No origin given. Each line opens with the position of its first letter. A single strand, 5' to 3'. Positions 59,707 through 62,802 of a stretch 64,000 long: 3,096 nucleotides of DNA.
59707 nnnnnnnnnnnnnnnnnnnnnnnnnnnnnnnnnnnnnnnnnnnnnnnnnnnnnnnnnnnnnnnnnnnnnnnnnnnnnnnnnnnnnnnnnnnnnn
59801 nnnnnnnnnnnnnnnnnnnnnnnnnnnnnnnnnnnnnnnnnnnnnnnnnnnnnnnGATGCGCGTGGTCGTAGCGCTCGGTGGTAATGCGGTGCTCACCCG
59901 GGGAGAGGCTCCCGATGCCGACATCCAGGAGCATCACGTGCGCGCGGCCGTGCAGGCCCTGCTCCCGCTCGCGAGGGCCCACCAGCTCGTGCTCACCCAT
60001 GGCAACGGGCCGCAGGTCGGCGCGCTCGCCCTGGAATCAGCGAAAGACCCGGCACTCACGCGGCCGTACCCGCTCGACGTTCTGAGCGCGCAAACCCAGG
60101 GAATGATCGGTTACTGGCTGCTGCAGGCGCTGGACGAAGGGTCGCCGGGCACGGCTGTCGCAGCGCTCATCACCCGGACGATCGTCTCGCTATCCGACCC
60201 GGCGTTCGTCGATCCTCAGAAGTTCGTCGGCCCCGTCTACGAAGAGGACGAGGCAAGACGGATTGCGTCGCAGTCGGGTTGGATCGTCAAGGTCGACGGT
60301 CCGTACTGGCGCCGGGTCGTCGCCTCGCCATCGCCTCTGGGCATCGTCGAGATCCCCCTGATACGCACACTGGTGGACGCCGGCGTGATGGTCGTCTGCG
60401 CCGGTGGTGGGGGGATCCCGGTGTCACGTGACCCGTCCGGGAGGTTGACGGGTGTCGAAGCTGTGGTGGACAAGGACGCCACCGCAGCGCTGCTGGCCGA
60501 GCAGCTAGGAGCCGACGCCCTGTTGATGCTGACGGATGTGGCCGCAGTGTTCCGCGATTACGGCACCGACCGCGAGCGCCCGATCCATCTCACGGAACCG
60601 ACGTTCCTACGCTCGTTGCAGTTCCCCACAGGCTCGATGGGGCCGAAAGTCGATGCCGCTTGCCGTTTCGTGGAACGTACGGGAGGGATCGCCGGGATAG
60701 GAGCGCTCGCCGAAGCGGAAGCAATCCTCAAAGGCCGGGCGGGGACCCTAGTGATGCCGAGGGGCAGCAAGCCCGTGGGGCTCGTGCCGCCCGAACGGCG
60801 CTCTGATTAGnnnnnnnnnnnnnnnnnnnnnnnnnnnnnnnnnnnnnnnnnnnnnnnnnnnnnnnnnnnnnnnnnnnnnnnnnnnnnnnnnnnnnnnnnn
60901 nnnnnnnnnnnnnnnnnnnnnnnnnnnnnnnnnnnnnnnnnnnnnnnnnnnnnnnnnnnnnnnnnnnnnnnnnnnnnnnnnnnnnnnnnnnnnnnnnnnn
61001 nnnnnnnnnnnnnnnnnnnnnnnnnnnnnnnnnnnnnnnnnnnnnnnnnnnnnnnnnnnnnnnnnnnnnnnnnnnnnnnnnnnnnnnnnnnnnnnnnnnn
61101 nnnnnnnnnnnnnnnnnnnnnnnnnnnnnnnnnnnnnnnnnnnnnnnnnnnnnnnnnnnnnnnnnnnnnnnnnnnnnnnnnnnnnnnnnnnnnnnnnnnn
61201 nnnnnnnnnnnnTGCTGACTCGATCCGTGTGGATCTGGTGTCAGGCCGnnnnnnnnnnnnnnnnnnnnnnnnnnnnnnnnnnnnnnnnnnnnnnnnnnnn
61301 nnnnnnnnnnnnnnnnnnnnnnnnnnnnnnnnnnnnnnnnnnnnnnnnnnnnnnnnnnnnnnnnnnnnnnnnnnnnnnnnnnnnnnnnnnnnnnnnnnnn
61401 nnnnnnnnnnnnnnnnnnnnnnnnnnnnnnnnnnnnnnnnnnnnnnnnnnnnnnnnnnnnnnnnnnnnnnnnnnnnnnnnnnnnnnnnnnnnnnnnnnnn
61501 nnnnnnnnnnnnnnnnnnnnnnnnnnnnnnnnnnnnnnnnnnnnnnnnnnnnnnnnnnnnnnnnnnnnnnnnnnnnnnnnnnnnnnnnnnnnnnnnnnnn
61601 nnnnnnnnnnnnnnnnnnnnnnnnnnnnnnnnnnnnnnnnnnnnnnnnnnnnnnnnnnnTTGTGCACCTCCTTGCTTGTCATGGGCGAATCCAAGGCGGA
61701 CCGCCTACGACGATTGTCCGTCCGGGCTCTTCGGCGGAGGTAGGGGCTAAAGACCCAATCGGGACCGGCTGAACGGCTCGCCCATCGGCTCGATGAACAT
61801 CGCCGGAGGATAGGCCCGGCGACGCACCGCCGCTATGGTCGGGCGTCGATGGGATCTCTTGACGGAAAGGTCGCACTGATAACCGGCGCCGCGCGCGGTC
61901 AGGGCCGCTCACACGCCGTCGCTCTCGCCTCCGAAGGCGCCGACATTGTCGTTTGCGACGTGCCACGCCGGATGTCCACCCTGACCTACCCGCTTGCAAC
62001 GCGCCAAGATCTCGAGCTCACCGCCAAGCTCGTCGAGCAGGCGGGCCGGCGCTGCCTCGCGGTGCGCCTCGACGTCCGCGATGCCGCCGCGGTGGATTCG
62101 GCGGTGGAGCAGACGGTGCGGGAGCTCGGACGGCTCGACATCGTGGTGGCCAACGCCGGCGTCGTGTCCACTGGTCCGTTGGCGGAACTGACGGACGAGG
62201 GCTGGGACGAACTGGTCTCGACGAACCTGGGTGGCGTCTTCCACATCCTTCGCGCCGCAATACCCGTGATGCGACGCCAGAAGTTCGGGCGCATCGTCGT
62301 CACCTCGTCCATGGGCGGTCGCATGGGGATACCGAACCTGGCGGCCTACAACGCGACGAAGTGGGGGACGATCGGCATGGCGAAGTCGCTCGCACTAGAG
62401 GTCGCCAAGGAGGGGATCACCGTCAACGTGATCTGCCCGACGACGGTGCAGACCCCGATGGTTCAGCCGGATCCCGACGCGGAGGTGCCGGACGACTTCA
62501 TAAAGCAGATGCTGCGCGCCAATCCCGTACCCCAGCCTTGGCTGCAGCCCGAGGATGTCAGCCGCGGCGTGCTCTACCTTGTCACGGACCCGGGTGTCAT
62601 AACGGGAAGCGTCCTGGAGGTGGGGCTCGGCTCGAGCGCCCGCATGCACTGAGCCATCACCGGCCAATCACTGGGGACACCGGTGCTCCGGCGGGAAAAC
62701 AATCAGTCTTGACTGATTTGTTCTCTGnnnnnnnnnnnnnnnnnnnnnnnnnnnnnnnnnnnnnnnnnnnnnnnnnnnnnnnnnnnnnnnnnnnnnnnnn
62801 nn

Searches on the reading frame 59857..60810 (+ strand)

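Call 85: search_protein_families(library=pfam, proteins=[window:59857-60810:+], max_evalue=0.001)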
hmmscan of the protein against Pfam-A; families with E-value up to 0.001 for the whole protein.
window:59857-60810:+ (317 aa): 1 family
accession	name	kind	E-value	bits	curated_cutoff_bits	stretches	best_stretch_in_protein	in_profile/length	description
PF00696.33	AA_kinase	-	7.2e-23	82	24.9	1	1-275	1-226/234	Amino acid kinase family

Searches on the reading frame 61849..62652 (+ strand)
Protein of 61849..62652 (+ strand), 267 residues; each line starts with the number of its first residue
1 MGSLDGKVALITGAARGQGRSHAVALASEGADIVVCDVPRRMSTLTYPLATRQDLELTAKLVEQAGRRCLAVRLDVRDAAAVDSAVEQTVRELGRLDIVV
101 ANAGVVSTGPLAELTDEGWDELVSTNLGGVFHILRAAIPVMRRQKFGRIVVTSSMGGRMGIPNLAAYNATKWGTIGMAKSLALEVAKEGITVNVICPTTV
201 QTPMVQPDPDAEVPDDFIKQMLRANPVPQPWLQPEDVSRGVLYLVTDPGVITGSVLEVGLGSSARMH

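Call 85: search_protein_families(library=pfam, proteins=[window:61849-62652:+], max_evalue=0.001)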
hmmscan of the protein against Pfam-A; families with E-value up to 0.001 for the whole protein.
window:61849-62652:+ (267 aa): 4 families
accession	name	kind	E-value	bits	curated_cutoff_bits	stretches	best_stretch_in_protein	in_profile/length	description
PF00106.31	adh_short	-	1.7e-53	181.4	26.6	1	7-209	1-191/195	short chain dehydrogenase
PF13561.12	adh_short_C2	-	1.6e-51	175.7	27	1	13-261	1-234/236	Enoyl-(Acyl carrier protein) reductase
PF08659.16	KR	-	4.1e-16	59.9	22.6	1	9-170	3-152/180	KR domain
PF23441.1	SDR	-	9.2e-06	25.7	27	1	76-248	70-242/258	SDR-like rossmann domain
